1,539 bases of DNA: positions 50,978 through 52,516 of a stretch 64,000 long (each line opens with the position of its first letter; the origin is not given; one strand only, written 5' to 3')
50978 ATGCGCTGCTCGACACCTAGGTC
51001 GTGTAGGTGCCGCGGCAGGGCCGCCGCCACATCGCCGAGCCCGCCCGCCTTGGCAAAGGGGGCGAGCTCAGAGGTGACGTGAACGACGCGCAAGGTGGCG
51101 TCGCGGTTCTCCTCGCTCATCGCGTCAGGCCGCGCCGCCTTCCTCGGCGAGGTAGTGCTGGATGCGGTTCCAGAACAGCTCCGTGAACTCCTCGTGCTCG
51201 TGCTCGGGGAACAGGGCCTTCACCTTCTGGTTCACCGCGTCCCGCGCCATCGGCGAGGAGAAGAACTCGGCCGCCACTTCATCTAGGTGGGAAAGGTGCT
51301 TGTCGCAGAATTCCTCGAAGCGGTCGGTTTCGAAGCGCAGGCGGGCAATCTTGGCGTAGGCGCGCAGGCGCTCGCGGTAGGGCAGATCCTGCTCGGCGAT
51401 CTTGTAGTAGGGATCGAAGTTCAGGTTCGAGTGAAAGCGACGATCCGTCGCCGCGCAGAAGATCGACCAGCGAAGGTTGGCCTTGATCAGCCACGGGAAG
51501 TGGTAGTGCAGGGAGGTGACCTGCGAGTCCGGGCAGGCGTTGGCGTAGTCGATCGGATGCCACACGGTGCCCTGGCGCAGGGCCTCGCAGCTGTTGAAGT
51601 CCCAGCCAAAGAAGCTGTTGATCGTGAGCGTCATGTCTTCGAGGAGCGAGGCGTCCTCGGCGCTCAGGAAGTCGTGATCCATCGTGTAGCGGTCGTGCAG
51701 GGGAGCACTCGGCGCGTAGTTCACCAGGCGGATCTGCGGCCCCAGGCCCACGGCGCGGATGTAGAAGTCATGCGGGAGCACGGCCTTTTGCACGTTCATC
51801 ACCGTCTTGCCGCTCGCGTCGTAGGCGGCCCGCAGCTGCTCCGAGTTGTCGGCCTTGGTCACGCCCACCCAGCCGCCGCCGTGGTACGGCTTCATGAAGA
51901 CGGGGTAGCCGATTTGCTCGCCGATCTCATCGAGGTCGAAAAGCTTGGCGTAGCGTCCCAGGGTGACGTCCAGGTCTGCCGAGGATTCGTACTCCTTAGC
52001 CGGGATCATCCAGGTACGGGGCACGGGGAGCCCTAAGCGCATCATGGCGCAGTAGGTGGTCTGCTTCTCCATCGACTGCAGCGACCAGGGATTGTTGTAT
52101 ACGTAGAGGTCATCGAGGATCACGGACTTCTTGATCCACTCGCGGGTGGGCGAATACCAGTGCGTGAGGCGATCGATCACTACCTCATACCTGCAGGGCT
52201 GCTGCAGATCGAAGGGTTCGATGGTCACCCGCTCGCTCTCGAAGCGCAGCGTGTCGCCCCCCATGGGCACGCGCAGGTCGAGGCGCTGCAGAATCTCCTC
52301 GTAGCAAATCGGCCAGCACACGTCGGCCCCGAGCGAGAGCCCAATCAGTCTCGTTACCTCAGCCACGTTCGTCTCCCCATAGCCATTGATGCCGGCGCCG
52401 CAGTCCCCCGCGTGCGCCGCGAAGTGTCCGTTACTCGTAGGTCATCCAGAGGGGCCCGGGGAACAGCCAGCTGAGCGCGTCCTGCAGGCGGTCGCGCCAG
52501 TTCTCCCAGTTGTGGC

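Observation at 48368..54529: Glycogen synthase embedded in an operon with two ATP-grasp ligases, a CBM48-like esterase and an S51 hydrolase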

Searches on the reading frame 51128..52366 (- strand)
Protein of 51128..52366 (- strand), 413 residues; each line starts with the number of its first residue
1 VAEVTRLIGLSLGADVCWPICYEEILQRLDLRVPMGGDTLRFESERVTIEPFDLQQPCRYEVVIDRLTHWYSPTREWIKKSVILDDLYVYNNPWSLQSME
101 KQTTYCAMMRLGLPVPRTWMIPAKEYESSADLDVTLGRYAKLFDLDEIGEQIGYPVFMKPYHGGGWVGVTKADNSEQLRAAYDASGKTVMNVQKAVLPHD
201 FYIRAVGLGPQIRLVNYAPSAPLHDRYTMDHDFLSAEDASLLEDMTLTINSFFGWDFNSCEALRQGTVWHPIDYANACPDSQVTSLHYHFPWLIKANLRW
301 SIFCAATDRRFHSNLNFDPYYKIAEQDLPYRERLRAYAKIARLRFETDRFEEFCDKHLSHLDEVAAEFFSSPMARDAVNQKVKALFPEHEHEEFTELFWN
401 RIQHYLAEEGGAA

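Call 3: search_protein_families(library=pfam, proteins=[window:51128-52366:-], max_evalue=0.01)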
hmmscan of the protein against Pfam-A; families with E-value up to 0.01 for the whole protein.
window:51128-52366:- (413 aa): 2 families
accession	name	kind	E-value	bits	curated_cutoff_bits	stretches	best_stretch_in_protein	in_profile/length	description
PF07478.18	Dala_Dala_lig_C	-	1e-05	25.6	24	1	146-187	29-70/204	D-ala D-ala ligase C-terminus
PF02786.22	CPSase_L_D2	-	0.0084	16.1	19.8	0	147-187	32-72/211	Carbamoyl-phosphate synthase L chain, ATP binding domain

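Call 4: search_protein_families(library=ncbifam, proteins=[window:51128-52366:-], max_evalue=0.01)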
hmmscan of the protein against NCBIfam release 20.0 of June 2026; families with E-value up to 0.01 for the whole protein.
window:51128-52366:- (413 aa): 24 families
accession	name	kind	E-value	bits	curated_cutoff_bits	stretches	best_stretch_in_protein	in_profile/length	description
NF002528.0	PRK01966.1-4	subfamily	1.9e-06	27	262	1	97-186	138-217/366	D-alanine--D-alanine ligase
NF002378.0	PRK01372.1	subfamily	2.1e-05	23.4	243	1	98-186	98-167/305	D-alanine--D-alanine ligase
NF005525.0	PRK07178.1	equivalog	4.6e-05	22.2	768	1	126-184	121-182/471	acetyl-CoA carboxylase biotin carboxylase subunit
TIGR01205.1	D_ala_D_alaTIGR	subfamily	5.2e-05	22.4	245.65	1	95-185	101-178/318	D-alanine--D-alanine ligase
NF006406.0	PRK08654.1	equivalog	0.00011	20.9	739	1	144-187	140-186/499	acetyl-CoA carboxylase biotin carboxylase subunit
NF002526.0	PRK01966.1-2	equivalog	0.00013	20.9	449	1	145-183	169-207/362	D-alanine--D-alanine ligase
TIGR02712.1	urea_carbox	equivalog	0.00014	19.7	1303.85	1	147-185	144-182/1201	urea carboxylase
NF000091.3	D_ala_D_ser_VanG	exception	0.00021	20.2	495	1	140-184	160-204/344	D-alanine--D-serine ligase VanG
NF009402.0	PRK12767.1-1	equivalog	0.00027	19.8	218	1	143-194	138-191/329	carbamoyl phosphate synthase-like protein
NF002529.0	PRK01966.1-5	equivalog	0.00033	19.7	472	1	145-184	158-197/348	D-alanine--D-alanine ligase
NF002525.0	PRK01966.1-1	equivalog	0.00036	19.6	457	1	141-184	167-210/364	D-alanine--D-alanine ligase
NF012216.1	D_ala_D_lac_VanB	exception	0.00037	19.8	750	1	151-187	162-198/342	D-alanine--(R)-lactate ligase VanB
NF000206.1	D_ala_D_lac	equivalog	0.00087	18.4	550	1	150-188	162-200/342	D-alanine--(R)-lactate ligase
TIGR02144.1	LysX_arch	equivalog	0.0023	17.1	275.6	0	97-193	84-161/281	lysine biosynthesis protein LysX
NF006367.0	PRK08591.1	subfamily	0.0029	16.4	597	1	145-185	144-184/451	acetyl-CoA carboxylase biotin carboxylase subunit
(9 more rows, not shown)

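Call 5: search_solved_structures(query=window:51128-52366:-, max_evalue=1, show_alignments=2)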
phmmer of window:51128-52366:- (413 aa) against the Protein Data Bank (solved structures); distinct sequences matched with E-value up to 1: 39.
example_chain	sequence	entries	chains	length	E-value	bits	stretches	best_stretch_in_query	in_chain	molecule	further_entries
5d8d_A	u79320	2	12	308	0.00017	24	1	130-217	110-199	D-alanine--D-alanine ligase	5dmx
3se7_A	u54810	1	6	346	0.00065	22.1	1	150-213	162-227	VanA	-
3k3p_A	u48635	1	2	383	0.015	17.6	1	145-182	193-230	D-alanine--D-alanine ligase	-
8fxh_A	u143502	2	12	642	0.016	17.5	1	142-228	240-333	RimK domain-containing protein ATP-grasp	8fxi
7ta5_A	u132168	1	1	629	0.028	16.7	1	148-240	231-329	Glutathione synthase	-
3ouu_A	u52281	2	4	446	0.032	16.6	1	146-188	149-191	Biotin carboxylase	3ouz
4fu0_A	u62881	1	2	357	0.049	15.9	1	132-185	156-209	D-alanine--D-alanine ligase 7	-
3lwb_A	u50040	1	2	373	0.06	15.6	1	150-182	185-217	D-alanine--D-alanine ligase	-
4qsl_H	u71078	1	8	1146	0.063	15.6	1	121-186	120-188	Pyruvate carboxylase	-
4qsk_A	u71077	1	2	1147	0.063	15.6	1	121-186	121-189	Pyruvate carboxylase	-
4qsh_A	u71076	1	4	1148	0.064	15.6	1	121-186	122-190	Pyruvate carboxylase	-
8hz5_A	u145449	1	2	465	0.064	15.5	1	140-184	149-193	Biotin carboxylase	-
3n6r_A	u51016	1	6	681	0.069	15.4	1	123-187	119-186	Propionyl-CoA carboxylase, alpha subunit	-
7u56_A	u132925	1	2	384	0.075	15.3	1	142-181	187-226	D-alanine--D-alanine ligase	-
5nrh_A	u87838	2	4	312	0.09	15.1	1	147-227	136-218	D-alanine--D-alanine ligase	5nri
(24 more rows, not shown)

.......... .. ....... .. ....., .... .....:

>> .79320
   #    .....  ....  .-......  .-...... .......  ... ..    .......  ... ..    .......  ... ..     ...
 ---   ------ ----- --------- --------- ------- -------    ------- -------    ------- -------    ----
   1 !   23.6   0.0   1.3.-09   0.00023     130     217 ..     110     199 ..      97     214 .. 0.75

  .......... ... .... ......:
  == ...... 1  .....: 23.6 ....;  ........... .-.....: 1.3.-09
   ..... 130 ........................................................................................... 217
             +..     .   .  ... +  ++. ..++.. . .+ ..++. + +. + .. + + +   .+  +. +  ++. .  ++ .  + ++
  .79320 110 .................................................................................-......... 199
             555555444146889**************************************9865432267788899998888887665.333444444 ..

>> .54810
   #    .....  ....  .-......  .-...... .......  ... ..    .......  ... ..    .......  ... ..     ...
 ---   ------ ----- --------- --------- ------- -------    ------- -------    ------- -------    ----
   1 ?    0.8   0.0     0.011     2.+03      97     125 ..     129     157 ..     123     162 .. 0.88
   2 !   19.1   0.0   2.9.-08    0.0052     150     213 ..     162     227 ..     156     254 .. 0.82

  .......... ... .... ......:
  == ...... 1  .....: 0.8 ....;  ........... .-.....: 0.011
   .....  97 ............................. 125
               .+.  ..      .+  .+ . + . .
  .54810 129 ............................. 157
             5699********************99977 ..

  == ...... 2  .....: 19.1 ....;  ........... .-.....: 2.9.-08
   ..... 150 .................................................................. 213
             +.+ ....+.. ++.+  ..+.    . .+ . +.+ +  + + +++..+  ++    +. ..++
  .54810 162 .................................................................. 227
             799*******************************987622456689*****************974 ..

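Call 9: find_homologous_proteins(query=window:51128-52366:-, max_evalue=0.00001)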
Query window:51128-52366:- (413 aa): 7937 proteins with E <= 0.00001 among 8000 candidates; the best 120 are listed.
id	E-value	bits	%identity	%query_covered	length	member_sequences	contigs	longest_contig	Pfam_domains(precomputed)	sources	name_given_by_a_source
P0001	1.2e-290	982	100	100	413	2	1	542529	PF07478.19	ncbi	ncbi:MAG: hypothetical protein AAGA68_00500 [Pseudomonadota bacterium]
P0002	1.1e-268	909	92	100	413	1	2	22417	PF07478.19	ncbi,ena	-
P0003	9.1e-263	890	90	100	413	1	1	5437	PF07478.19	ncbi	ncbi:MAG: hypothetical protein AAFX85_02275 [Pseudomonadota bacterium]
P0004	1.4e-252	856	86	100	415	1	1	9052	PF07478.19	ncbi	-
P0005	1.8e-249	846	85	100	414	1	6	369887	PF07478.19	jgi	jgi:hypothetical protein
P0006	1.7e-241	820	82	100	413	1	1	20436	PF07478.19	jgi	jgi:hypothetical protein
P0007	4.6e-241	818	81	100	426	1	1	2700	-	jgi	jgi:hypothetical protein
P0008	1.6e-227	774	77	100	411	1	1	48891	PF07478.19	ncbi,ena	-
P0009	3.3e-227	773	77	100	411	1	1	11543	PF07478.19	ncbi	-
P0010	1.8e-220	750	75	99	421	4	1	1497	-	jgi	jgi:hypothetical protein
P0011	8.8e-220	748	76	99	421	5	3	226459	-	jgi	jgi:hypothetical protein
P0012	2.0e-216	737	73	99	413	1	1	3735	-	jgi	jgi:hypothetical protein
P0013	3.4e-216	736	74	99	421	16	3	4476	-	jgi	-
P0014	1.0e-215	735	73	99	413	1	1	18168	PF07478.19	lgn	-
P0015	1.5e-214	731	73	99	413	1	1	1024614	-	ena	-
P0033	3.4e-206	703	71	99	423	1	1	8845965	-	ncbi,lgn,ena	-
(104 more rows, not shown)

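Call 10: find_related_loci(query=window:51128-52366:-, collection=genome_contigs, flank=10000)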
Query window:51128-52366:- (413 aa) in genome_contigs; peptide patterns used: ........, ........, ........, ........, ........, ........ (x = any residue, [..] = any of these).
252 stretches matched a pattern; 240 encode a relative of the query (tblastn E <= 1e-3); the best 80 are kept; 80 distinct loci.
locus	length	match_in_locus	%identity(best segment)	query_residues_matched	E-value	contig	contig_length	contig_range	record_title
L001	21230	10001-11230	70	1-410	0e+0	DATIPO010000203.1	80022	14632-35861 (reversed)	MAG TPA_asm: Acidobacteriota bacterium isolate SMAG_U15852 k141_190369, whole genome shotgun sequence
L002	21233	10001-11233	70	1-411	0e+0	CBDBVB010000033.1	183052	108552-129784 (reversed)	MAG: Inquilinaceae bacterium isolate e0ea3d66-1d80-49f0-a312-4fce0f68fffb genome assembly, contig: contig_33, whole geno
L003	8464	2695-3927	71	1-411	0e+0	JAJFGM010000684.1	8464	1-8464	MAG: Kiloniellaceae bacterium isolate OFTM278 OFTM278_683, whole genome shotgun sequence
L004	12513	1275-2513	70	1-413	0e+0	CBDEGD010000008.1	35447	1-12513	MAG: Inquilinaceae bacterium isolate ba05334c-03e4-40a4-91cb-98892f3a731f genome assembly, contig: contig_8, whole genom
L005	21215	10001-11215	70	1-405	0e+0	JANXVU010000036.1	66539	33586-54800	MAG: Candidatus Eisenbacteria bacterium isolate GL140_1_metabat_173 GL140_1_k141_421501, whole genome shotgun sequence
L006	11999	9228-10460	69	1-411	0e+0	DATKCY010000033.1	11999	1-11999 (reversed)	MAG TPA_asm: Thermohalobaculum sp. isolate SMAG_U14458 k141_3417554, whole genome shotgun sequence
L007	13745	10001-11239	69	1-413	0e+0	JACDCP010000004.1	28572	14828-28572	MAG: Gammaproteobacteria bacterium isolate MGR_bin311 SD2898_NODE_148_length_28572_cov_1.179364, whole genome shotgun se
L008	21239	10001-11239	68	1-413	0e+0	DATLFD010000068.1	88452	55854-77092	MAG TPA_asm: Gammaproteobacteria bacterium isolate SMAG_U14393 k141_2995292, whole genome shotgun sequence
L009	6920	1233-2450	69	1-405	0e+0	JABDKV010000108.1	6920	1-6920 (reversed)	MAG: Gammaproteobacteria bacterium isolate SS_bin_58 k127_965437, whole genome shotgun sequence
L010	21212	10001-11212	69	1-405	0e+0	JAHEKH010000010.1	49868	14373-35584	MAG: Gammaproteobacteria bacterium isolate Ww579 NODE_1195_length_49868_cov_3.469576, whole genome shotgun sequence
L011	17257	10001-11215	68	1-405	0e+0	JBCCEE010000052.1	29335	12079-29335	MAG: Acidobacteriota bacterium isolate P01_B01_bin.10 k141_342660_length_29335_cov_19.5325, whole genome shotgun sequenc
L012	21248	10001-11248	66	1-408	0e+0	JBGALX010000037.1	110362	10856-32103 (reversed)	MAG: Myxococcaceae bacterium isolate MAG_AAO_H10.48 AAOH10-48_opera_contig_920, whole genome shotgun sequence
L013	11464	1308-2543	66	1-412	0e+0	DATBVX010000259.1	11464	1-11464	MAG TPA_asm: Steroidobacteraceae bacterium isolate SMAG_U7526 k141_1806649, whole genome shotgun sequence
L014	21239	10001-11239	67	1-413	0e+0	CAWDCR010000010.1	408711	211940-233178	MAG: uncultured Gammaproteobacteria bacterium isolate MFD02832.bin.2.39 genome assembly, contig: contig_6446, whole geno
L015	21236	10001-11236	66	1-412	0e+0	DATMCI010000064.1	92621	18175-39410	MAG TPA_asm: Kofleriaceae bacterium isolate SMAG_U13378 k141_857778, whole genome shotgun sequence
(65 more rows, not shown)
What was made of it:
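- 51125..52366 (-): AG1: a divergent ATP-grasp enzyme of about 310 residues plus a C-terminal helical domain of about 100 residues. It is the signature gene of the conserved cluster and has no dedicated Pfam or NCBIfam model. A homologue search returned 7937 proteins, 63-70% identical across phyla (calls 9, 10).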

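Call 21: search_solved_structures(query=A1, max_evalue=1, show_alignments=2)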
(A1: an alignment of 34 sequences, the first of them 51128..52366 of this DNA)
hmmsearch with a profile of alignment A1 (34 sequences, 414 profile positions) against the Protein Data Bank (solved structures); distinct sequences matched with E-value up to 1: 53.
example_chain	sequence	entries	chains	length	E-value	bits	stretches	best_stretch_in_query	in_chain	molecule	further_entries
7u56_A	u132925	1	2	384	2.2e-05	27.1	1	135-183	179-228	D-alanine--D-alanine ligase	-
3q1k_A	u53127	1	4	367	4.2e-05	26.2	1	135-183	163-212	D-alanine--D-alanine ligase A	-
3i12_A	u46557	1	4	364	4.2e-05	26.2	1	135-183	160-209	D-alanine-D-alanine ligase A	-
4fu0_A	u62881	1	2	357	0.00033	23.2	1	134-185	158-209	D-alanine--D-alanine ligase 7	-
5d8d_A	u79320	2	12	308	0.00037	23.1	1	137-188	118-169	D-alanine--D-alanine ligase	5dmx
3se7_A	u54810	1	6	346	0.00041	22.9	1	150-232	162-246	VanA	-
5nrh_A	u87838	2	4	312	0.00048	22.7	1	144-227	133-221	D-alanine--D-alanine ligase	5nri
4egq_A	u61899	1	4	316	0.00049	22.7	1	144-227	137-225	D-alanine--D-alanine ligase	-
2i87_A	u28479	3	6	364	0.0027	20.2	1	145-201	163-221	D-alanine-D-alanine ligase | D-alanine--D-alanine ligase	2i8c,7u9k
8fff_A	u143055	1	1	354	0.0027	20.2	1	145-201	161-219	D-alanine--D-alanine ligase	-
2i80_A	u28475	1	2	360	0.0027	20.2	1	145-201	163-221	D-alanine-D-alanine ligase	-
3n8d_A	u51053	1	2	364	0.0028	20.2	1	145-201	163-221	D-alanine--D-alanine ligase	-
3ouu_A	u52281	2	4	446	0.0039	19.7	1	147-191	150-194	Biotin carboxylase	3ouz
3k3p_A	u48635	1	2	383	0.0041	19.6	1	144-183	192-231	D-alanine--D-alanine ligase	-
3r5f_A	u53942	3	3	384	0.006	19.1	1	140-237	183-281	D-alanine--D-alanine ligase 1 | D-alanine--D-alanine ligase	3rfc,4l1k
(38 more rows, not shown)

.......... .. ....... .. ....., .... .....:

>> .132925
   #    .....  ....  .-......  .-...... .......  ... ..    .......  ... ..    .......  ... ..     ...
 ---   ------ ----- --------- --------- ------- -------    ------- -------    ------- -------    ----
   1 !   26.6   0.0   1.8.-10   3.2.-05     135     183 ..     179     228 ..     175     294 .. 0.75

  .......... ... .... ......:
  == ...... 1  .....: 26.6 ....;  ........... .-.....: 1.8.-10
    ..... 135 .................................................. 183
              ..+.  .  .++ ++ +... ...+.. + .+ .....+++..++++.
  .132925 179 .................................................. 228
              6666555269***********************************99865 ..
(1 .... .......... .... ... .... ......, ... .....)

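Call 31: predict_structure(alignment_id=A1)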
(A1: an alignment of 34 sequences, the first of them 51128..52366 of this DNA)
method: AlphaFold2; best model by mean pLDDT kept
length: 413 residues; sequences in the alignment: 34
mean_pLDDT: 78.3   pTM: 0.82
mean pLDDT of the five models: 78.3, 75.7, 71.5, 70.7, 70.4
residues with pLDDT >= 90: 157; 70-90: 151; 50-70: 54; < 50: 51
segments of 3 or more residues with pLDDT < 50: 50-56, 68-99, 275-281, 411-413
pLDDT, mean of each block of 10 residues (from residue 1): 87 72 95 93 77 54 61 36 25 37 74 85 74 66 84 85 61 91 82 83 86 85 80 91 92 73 89 53 65 91 87 70 95 97 94 97 95 93 87 93 84 42
secondary structure, 60 per line:
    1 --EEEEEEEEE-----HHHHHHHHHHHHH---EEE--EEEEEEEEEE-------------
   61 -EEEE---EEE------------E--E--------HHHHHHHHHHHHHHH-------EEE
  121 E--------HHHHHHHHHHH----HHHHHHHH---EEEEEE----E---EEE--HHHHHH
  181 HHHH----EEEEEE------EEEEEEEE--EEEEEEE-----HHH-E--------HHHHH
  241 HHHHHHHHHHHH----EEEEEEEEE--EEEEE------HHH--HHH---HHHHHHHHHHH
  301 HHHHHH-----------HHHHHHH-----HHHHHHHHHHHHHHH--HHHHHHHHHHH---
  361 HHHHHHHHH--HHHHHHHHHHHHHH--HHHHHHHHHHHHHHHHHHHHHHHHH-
elements in order: E3-11 H17-29 E33-35 E38-47 E62-65 E69-71 H96-110 E118-121 H130-140 H145-152 E156-161 E170-172 H175-184 E189-194 E201-208 E211-217 H236-252 E257-265 E268-272 H290-306 H318-324 H330-344 H347-357 H361-369 H372-385 H388-412
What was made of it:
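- On ATP-grasp superfamily (AG1): The AlphaFold model (pLDDT 78, pTM 0.82; call 31) gives 288 Foldseek hits at E below 1e-3.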

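Call 35: fold_search(model_id=the predicted structure, library=pdb)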
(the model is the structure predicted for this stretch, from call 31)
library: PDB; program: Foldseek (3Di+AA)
matches with E <= 10: 820; with E <= 0.001: 288
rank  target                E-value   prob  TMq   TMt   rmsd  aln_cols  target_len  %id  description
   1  5zk6                  8.4e-08  1.00  0.38  0.51   9.2       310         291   14  Crystal structure of RimK complexed with RpsF (released 2019-03-27)
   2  3v4z_A                9.8e-08  1.00  0.42  0.55  10.7       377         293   13  D-alanine--D-alanine ligase from Yersinia pestis (released 2011-12-28)
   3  3se7_D                3.1e-07  1.00  0.30  0.36  10.8       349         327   14  ancient VanA (released 2011-09-14)
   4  3se7_C                4.0e-07  1.00  0.34  0.41  10.9       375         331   15  ancient VanA (released 2011-09-14)
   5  5bpf_D                4.2e-07  1.00  0.39  0.52   9.1       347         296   14  Crystal structure of ADP complexed D-alanine-D-alanine ligase(DDL) from Yersinia pestis (released 2016-03-02)
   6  3se7_B                5.4e-07  1.00  0.35  0.42  10.2       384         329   14  ancient VanA (released 2011-09-14)
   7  5c1o_D                5.7e-07  1.00  0.42  0.56   8.2       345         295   13  Crystal structure of AMP-PNP complexed D-alanine-D-alanine ligase(DDL) from Yersinia pestis (released 2016-03-02)
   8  7qyr_G                6.7e-07  1.00  0.37  0.51   9.3       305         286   12  Crystal structure of RimK from Pseudomonas aeruginosa PAO1 (released 2022-10-05)
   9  3vpb_A                7.4e-07  1.00  0.39  0.54   6.8       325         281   15  ArgX from Sulfolobus tokodaii complexed with LysW/Glu/ADP/Mg/Zn/Sulfate (released 2013-02-27)
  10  8fff                  7.4e-07  1.00  0.34  0.38  13.3       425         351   12  Crystal structure of Staphylococcus aureus D-alanine D-alanine ligase enzyme in complex with acetate (released 2024-05-08)
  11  3se7_A                7.4e-07  1.00  0.32  0.39  11.2       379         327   14  ancient VanA (released 2011-09-14)
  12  3rfc                  8.2e-07  1.00  0.37  0.44  11.6       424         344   12  Crystal structure of D-alanine-D-alanine ligase A from Xanthomonas oryzae pathovar oryzae with ADP (released 2011-05-04)
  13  5bph_D                1.1e-06  1.00  0.43  0.56   7.6       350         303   14  Crystal structure of AMP complexed D-alanine-D-alanine ligase(DDL) from Yersinia pestis (released 2016-03-02)
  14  6u1f_A                1.1e-06  1.00  0.35  0.42  10.6       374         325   12  Thermus thermophilus D-alanine-D-alanine ligase in complex with ATP, D-alanine-D-alanine, Mg2+ and Cs+ (released 2020-05-06)
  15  2i80_A                1.2e-06  1.00  0.37  0.43  11.8       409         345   11  Allosteric inhibition of Staphylococcus aureus D-alanine:D-alanine ligase revealed by crystallographic studies (released 2006-09-26)
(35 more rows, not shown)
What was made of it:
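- On ATP-grasp superfamily (AG1): They are led by RimK, Ddl, VanA, ArgX and synapsin, with target-normalised TM-scores of 0.5-0.6 (call 35).
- Closest known: RimK-type and other amidoligase-plus-peptidase neighbourhoods. Same: AG1 is structurally closest to RimK and Ddl (call 35).
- AG1's structural neighbours include the ester-forming ATP-grasp enzymes VanA and MdnC (call 35). AG1's structural neighbours are mostly amide-forming enzymes, and some act on proteins (RimK, LysX) (call 35). AG1's best structural matches include RimK bound to RpsF and ArgX bound to LysW (call 35).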

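Call 40: find_encoding_contigs(protein=P0001, flank=10000, max_places=2)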
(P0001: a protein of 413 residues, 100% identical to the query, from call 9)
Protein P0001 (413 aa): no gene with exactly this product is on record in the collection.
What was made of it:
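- Tried and rejected: The window's own AG1 protein is not indexed for contig look-up (call 40).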
